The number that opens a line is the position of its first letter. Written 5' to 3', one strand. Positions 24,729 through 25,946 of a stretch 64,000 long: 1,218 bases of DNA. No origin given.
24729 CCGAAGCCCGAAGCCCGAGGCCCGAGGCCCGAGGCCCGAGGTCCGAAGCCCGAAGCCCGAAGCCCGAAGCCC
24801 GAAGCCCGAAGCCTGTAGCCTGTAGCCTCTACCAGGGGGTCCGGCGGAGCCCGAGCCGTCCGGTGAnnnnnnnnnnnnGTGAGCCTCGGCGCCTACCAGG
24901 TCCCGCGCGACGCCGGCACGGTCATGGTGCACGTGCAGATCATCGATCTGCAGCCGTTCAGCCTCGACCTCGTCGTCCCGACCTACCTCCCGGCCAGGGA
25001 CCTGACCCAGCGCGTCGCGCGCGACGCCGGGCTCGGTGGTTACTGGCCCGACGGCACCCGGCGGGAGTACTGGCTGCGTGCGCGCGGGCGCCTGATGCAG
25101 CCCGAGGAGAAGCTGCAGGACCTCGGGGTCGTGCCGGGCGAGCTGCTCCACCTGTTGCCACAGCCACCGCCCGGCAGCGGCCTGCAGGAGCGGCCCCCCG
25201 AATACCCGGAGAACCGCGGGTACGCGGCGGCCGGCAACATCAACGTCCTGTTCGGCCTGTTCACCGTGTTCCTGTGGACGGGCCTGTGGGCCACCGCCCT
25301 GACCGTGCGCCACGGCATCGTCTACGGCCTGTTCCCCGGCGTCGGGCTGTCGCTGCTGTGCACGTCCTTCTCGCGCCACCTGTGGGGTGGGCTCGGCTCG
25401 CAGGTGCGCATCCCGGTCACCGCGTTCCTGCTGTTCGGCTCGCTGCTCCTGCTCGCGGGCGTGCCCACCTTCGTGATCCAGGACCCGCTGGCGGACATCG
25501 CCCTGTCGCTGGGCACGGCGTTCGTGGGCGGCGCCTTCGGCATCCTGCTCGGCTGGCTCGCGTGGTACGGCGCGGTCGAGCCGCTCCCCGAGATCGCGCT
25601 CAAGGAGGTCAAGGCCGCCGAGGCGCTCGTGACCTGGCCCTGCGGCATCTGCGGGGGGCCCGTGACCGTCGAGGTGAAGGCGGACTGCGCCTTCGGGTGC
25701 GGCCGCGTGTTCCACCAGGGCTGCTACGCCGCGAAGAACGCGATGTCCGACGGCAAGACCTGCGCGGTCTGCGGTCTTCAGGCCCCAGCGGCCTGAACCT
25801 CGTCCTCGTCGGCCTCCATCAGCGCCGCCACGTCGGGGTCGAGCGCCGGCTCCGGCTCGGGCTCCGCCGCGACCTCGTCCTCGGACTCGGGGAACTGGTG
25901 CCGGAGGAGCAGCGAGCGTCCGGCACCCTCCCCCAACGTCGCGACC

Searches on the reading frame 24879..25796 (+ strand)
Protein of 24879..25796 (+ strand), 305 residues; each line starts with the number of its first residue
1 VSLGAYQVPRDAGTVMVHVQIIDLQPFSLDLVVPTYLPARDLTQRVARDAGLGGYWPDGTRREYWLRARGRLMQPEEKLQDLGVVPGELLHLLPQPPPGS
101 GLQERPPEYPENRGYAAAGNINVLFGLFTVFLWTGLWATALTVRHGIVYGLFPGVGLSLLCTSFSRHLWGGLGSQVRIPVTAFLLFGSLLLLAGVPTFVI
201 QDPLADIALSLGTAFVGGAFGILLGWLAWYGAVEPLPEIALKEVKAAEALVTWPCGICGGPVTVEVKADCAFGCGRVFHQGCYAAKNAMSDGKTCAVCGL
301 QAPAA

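Call 3: search_protein_families(library=pfam, proteins=[window:24879-25796:+], max_evalue=0.1)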
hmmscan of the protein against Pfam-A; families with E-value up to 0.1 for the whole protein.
window:24879-25796:+ (305 aa): 3 families
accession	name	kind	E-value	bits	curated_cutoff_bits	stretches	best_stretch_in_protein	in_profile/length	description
PF08817.16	YukD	-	6.3e-07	30.5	27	1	28-92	12-76/76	WXG100 protein secretion system (Wss), protein YukD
PF13639.12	zf-RING_2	-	0.0038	17.9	27.3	1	255-298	3-43/44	Ring finger domain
PF23555.2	zf-RING_Vps41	-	0.04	14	30.3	1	255-298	3-50/52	Vps41 C-terminal RING finger domain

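Call 7: find_homologous_proteins(query=window:24879-25796:+)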
Query window:24879-25796:+ (305 aa): 402 proteins with E <= 0.001 among 8000 candidates; the best 120 are listed.
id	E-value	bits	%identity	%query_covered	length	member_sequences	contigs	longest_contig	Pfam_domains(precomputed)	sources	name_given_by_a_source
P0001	1.3e-205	700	100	100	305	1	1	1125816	PF08817.17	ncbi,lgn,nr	ncbi:MAG: hypothetical protein H6735_00915 [Alphaproteobacteria bacterium]|nr:hypothetical protein [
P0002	1.8e-165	568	80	100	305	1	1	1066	-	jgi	jgi:hypothetical protein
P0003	9.0e-161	553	79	99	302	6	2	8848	PF08817.17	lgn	-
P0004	4.7e-159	547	76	98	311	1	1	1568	-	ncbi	-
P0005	1.2e-158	546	77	98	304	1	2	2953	-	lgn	-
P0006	1.3e-157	542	76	99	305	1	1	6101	-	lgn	-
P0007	2.5e-154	531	76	100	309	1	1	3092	-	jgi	jgi:hypothetical protein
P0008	6.8e-151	520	74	100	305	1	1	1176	-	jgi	jgi:hypothetical protein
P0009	1.5e-150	519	73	100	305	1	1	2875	-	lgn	-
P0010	2.1e-150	518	75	98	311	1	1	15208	-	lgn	-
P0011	2.0e-149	515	75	97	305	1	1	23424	-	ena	-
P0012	4.7e-149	514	74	98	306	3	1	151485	-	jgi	jgi:hypothetical protein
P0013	2.9e-148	511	72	100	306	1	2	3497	-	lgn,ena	-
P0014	4.0e-148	511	71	100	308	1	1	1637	-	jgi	jgi:hypothetical protein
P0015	5.7e-147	507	73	99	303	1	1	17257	-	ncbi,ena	-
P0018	5.3e-143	494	74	95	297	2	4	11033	PF08817.17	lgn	-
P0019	5.4e-143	494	69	99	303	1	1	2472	PF08817.17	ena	-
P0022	2.8e-140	485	69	99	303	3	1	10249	PF08817.17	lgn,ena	-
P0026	2.4e-138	479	67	99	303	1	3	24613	PF08817.17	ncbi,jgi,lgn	ncbi:MAG: putative ubiquitin-like protein YukD [Myxococcota bacterium]|jgi:uncharacterized ubiquitin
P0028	1.8e-137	476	68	98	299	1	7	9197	PF08817.17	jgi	jgi:uncharacterized ubiquitin-like protein YukD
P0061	3.3e-122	426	61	99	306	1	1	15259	PF08817.17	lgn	-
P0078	2.4e-115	403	60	90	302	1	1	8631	PF08817.17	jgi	jgi:uncharacterized ubiquitin-like protein YukD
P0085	4.2e-112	393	55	98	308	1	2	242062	-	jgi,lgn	jgi:hypothetical protein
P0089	8.0e-112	392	60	96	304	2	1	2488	PF08817.17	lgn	-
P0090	1.1e-111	391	59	96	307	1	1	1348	PF08817.17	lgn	-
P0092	1.7e-111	391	55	97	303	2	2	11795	PF08817.17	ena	-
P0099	1.9e-108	381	57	96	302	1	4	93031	PF08817.17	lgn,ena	-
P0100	2.1e-108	381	60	96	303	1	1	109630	PF08817.17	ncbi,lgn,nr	ncbi:MAG: hypothetical protein KC912_04465 [Proteobacteria bacterium]|nr:hypothetical protein [Pseud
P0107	9.4e-107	375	58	96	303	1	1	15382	PF08817.17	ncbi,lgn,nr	ncbi:MAG: hypothetical protein EP330_07730 [Deltaproteobacteria bacterium]|nr:MAG: hypothetical prot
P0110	5.1e-106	373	54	98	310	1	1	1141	PF08817.17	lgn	-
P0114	4.1e-103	363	56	96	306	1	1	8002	PF08817.17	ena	-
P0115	3.6e-102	360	55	96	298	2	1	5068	PF08817.17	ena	-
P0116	4.2e-102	360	56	97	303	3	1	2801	PF08817.17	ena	-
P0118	1.9e-100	354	55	96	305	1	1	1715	PF08817.17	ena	-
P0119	5.7e-100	353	54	95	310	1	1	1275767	-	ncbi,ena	-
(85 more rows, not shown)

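Call 8: find_encoding_contigs(protein=P0119, flank=10000, max_places=2)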
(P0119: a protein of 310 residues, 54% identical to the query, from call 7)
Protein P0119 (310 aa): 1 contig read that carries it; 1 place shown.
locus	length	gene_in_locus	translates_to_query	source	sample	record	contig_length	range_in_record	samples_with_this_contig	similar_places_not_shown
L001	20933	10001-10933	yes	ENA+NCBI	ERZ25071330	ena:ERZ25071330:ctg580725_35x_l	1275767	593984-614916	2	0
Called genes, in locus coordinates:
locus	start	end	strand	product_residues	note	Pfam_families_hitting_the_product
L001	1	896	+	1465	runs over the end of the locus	-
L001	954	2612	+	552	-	PF19266:CIS_tube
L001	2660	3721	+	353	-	PF24032:YQBQ (faint), PF05954:Phage_GPD (weak)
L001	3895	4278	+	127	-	PF04965:GPW_gp25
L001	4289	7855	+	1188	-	-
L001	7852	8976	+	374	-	PF09684:Tail_P2_I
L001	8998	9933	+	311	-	-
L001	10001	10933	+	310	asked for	-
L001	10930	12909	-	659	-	-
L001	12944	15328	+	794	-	-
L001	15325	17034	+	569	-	-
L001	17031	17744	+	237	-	-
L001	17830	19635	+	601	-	PF00069:Pkinase, PF07714:PK_Tyr_Ser-Thr, PF01636:APH (faint)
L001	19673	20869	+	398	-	-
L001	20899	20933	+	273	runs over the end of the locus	PF00378:ECH_1, PF16113:ECH_2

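Call 9: find_encoding_contigs(protein=P0085, flank=10000, max_places=2)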
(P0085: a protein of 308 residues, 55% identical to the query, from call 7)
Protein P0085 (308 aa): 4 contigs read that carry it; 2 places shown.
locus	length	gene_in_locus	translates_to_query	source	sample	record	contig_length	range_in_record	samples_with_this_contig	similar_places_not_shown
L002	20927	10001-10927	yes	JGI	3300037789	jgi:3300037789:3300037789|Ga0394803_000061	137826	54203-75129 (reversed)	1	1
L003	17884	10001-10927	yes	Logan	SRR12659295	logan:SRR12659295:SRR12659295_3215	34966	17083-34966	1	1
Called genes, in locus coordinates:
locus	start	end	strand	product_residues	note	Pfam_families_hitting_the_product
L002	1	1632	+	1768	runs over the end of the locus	-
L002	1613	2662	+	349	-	PF19266:CIS_tube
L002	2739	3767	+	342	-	PF05954:Phage_GPD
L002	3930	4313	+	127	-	PF04965:GPW_gp25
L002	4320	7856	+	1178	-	-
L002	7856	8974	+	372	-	PF09684:Tail_P2_I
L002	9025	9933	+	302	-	-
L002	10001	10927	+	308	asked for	-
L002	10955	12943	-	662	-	-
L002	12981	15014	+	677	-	PF00069:Pkinase (faint)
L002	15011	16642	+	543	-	PF01464:SLT (weak)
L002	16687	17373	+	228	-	-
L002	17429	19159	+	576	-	PF00069:Pkinase, PF07714:PK_Tyr_Ser-Thr, PF01636:APH (faint)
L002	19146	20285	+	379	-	-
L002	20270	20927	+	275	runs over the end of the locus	PF16113:ECH_2, PF00378:ECH_1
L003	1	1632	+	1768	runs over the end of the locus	-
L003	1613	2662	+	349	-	PF19266:CIS_tube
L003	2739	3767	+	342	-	PF05954:Phage_GPD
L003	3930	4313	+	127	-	PF04965:GPW_gp25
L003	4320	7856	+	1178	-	-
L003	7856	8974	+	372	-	PF09684:Tail_P2_I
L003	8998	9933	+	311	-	-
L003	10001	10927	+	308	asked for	-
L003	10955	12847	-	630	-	-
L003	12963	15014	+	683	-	PF00069:Pkinase (faint)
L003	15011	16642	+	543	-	PF01464:SLT (weak)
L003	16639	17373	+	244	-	-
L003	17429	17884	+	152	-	?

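Call 17: find_related_loci(query=A1, collection=genome_contigs, flank=10000)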
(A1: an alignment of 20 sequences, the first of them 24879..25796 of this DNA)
Query A1 (305 aa) in genome_contigs; peptide patterns used: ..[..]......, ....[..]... (x = any residue, [..] = any of these).
152 stretches matched a pattern; 45 encode a relative of the query (tblastn E <= 1e-3); 45 distinct loci.
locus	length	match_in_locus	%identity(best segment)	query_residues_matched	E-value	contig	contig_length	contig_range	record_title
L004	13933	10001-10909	74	1-300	3e-151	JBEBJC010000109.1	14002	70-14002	MAG: Myxococcota bacterium isolate SF1_9 NODE_2266_length_14002_cov_5.441487, whole genome shotgun sequence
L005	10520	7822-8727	80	1-302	4e-148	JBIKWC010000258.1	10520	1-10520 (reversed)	MAG: Myxococcota bacterium isolate ME2015-09-01_3300035663_group6_bin73 Rohwer_bin1503_scaffold_4878_c1, whole genome sh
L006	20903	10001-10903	68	1-301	2e-137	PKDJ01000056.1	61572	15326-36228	MAG: Proteobacteria bacterium isolate Deltapro3 c_000000000176, whole genome shotgun sequence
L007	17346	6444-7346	67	1-301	3e-126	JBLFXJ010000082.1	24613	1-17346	MAG: Myxococcota bacterium isolate 3300053785_10 Ga0535658_0004129, whole genome shotgun sequence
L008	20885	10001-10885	64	7-301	7e-126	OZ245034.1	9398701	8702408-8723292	MAG: Myxococcota bacterium isolate df3dd314-b992-411f-bde6-f70e75f61a8f genome assembly, chromosome: 1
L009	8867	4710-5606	65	4-301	1e-125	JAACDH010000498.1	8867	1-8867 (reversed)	MAG: Rhodobacterales bacterium isolate HS5BWF_bin.2 HS5bwf_k87_2219093_1_8867, whole genome shotgun sequence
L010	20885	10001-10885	64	7-301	4e-123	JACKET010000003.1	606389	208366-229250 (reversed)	MAG: Alphaproteobacteria bacterium isolate HK-STAS-MYXO-41 HK-STAS-MYXO-41_3, whole genome shotgun sequence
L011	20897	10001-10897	58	6-305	2e-115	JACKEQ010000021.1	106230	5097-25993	MAG: Alphaproteobacteria bacterium isolate HK-STAS-MYXO-38 HK-STAS-MYXO-38_21, whole genome shotgun sequence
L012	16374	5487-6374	60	9-303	4e-112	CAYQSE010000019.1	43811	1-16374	MAG TPA_asm: uncultured Enterobacteriaceae bacterium isolate SRP319275_co1_53 genome assembly, contig: NODE_625_length_4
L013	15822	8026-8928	63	2-301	2e-111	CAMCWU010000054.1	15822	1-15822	MAG: Klebsiella pneumoniae isolate MH-09jul19-302 genome assembly, contig: MH-09jul19-C8396, whole genome shotgun sequen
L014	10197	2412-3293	59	9-301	2e-111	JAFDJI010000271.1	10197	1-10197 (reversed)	MAG: Deltaproteobacteria bacterium isolate Meg22_24_Bin_159 Meg22_24_Bin_159_scaffold_33275, whole genome shotgun sequen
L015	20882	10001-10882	60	9-301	5e-110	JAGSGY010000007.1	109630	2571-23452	MAG: Proteobacteria bacterium isolate GY13CH_bin.7 k141_272711_length_109630_cov_22.2021, whole genome shotgun sequence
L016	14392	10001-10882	58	9-301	1e-108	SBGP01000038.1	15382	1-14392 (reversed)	MAG: Deltaproteobacteria bacterium isolate M1803 scaffold_624_1, whole genome shotgun sequence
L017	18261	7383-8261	61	9-301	2e-108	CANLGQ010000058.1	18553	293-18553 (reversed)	MAG: Proteobacteria bacterium isolate TH-Jun18-251 genome assembly, contig: TH-Jun18-C6324, whole genome shotgun sequenc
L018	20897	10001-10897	61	7-304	5e-108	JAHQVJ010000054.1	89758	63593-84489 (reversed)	MAG: Myxococcales bacterium isolate MAG.005 Posi_005-P17546, whole genome shotgun sequence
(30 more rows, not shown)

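Call 31: predict_structure(alignment_id=A1)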
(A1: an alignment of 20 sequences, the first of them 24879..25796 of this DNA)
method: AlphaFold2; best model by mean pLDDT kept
length: 305 residues; sequences in the alignment: 20
mean_pLDDT: 83.1   pTM: 0.49
mean pLDDT of the five models: 83.1, 81.2, 79.0, 77.7, 76.6
residues with pLDDT >= 90: 149; 70-90: 92; 50-70: 47; < 50: 17
segments of 3 or more residues with pLDDT < 50: 1-3, 7-9, 102-110
pLDDT, mean of each block of 10 residues (from residue 1): 49 90 87 95 93 83 90 93 92 79 46 67 93 97 94 97 88 76 97 93 91 97 86 56 65 86 87 83 83 70 58
secondary structure, 60 per line:
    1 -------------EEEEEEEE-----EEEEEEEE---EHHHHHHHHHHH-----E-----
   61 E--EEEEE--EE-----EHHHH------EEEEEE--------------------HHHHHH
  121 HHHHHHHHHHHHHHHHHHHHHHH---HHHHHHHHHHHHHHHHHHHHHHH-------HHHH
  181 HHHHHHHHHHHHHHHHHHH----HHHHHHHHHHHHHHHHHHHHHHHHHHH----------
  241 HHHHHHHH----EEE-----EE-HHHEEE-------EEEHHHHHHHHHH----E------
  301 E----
elements in order: E14-21 E27-34 H39-49 E64-68 H79-82 E89-94 H115-143 H147-169 H177-199 H204-230 H241-248 E253-255 E267-269 E277-279 H280-289

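Call 38: fold_search(model_id=the predicted structure, library=pdb)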
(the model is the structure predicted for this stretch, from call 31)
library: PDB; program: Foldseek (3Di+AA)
matches with E <= 10: 1219; with E <= 0.001: 133
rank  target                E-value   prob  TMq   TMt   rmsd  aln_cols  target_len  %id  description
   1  6umm_B                2.2e-06  1.00  0.23  0.17  16.9       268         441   19  A complete structure of the ESX-3 translocon complex (released 2019-10-23)
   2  6sgz_E                3.0e-06  1.00  0.23  0.16  21.0       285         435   18  Structure of protomer 2 of the ESX-3 core complex (released 2019-10-09)
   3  3v7o_B                1.7e-05  1.00  0.19  0.27  17.0       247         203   12  Crystal structure of the C-terminal domain of Ebola virus VP30 (strain Reston-89) (released 2012-02-08)
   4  7b9f_X                3.2e-05  1.00  0.21  0.16  18.5       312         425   16  Structure of the mycobacterial ESX-5 Type VII Secretion System hexameric pore complex (released 2021-07-07)
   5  7np7_D2               3.7e-05  1.00  0.21  0.16  18.1       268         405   15  Structure of an intact ESX-5 inner membrane complex, Composite C1 model (released 2021-06-02)
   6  8j0a_A                8.2e-05  1.00  0.22  0.76   4.8        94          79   15  Robust design of effective allosteric activator UbV R4 for Rsp5 E3 ligase using the machine-learning tool ProteinMPNN (released 2023-08-09)
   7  7b9s_5                1.0e-04  1.00  0.22  0.16  14.1       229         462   15  Structure of the mycobacterial ESX-5 Type VII Secretion System hexameric pore complex (released 2021-07-07)
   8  6fno_D                1.7e-04  1.00  0.23  0.71   3.3        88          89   22  Caldiarchaeum Subterraneum Ubiquitin:Rpn11-homolog complex, zinc soak (released 2018-07-25)
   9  5hpl_C                2.3e-04  1.00  0.23  0.77   3.2        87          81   17  System-wide modulation of HECT E3 ligases with selective ubiquitin variant probes: Rsp5 and UbV R5.4 (released 2016-03-16)
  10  9lqm_B                2.3e-04  1.00  0.23  0.76   4.3        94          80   14  Crystal structure of synthetic ubiquitin variant R4 designed by ProteinMPNN (released 2025-02-12)
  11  3b08_G                2.4e-04  1.00  0.22  0.42   5.1        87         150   20  Crystal structure of the mouse HOIL1-L-NZF in complex with linear di-ubiquitin (released 2011-12-14)
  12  2n9p_MODEL_1_C        2.4e-04  1.00  0.22  0.57   7.3       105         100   22  Solution structure of RNF126 N-terminal zinc finger domain in complex with BAG6 Ubiquitin-like domain (released 2016-05-25)
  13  9iis                  2.7e-04  1.00  0.19  0.11   4.4        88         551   12  GDP-fucose pyrophosphorylase part of FKP with a SUMO tag (released 2025-03-05)
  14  6fj7                  2.8e-04  1.00  0.22  0.74   3.4        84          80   20  Caldiarchaeum Subterraneum Ubiquitin (released 2018-07-25)
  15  6nyo_E                3.0e-04  1.00  0.23  0.77   3.3        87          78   17  Crystal structure of a human Cdc34-ubiquitin thioester mimetic (released 2019-08-07)
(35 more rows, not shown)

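Call 48: search_protein_families(library=pfam, proteins=[L001:8998-9933:+, L001:4289-7855:+, L001:954-2612:+, L001:2660-3721:+, L001:7852-8976:+, L001:3-896:+, L002:1-1632:+], max_evalue=0.05)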
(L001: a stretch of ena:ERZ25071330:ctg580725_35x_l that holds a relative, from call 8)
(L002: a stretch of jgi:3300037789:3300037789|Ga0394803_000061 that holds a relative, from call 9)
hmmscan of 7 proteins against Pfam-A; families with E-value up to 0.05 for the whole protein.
L001:8998-9933:+ (311 aa): 0 families

L001:4289-7855:+ (1188 aa): 1 family
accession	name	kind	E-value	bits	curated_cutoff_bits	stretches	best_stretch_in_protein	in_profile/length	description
PF04865.19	Baseplate_J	-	3.9e-13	49.7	21.1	1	921-1103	60-238/255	Baseplate J-like protein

L001:954-2612:+ (552 aa): 1 family
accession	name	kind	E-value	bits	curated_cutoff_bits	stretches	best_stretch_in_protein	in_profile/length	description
PF19266.4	CIS_tube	-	2.5e-27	96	27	1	10-148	15-152/158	Contractile injection system tube protein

L001:2660-3721:+ (353 aa): 2 families
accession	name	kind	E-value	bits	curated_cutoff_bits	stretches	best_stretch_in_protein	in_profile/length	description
PF05954.17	Phage_GPD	-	1.2e-06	28.4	30.1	1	66-182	28-143/305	Phage tail baseplate hub (GPD)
PF24032.1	YQBQ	-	2.2e-05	24.5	27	1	63-191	27-148/294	YQBQ-like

L001:7852-8976:+ (374 aa): 1 family
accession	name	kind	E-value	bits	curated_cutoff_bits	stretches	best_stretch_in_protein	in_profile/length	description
PF09684.15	Tail_P2_I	-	1.1e-12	48.5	20.6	1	201-278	15-96/139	Phage tail protein (Tail_P2_I)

L001:3-896:+ (297 aa): 0 families

L002:1-1632:+ (543 aa): 0 families

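Call 67: search_protein_families(library=ncbifam, proteins=[window:24879-25796:+, L001:8998-9933:+], max_evalue=0.01)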
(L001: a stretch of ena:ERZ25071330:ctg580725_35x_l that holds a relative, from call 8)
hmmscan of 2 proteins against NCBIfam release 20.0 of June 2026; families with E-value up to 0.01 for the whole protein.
window:24879-25796:+ (305 aa): 0 families

L001:8998-9933:+ (311 aa): 1 family
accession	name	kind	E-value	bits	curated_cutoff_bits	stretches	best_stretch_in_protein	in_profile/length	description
NF053767.1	CIS13_fam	equivalog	4.4e-10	39.4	370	1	13-106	10-103/392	CIS13 family contractile injection system protein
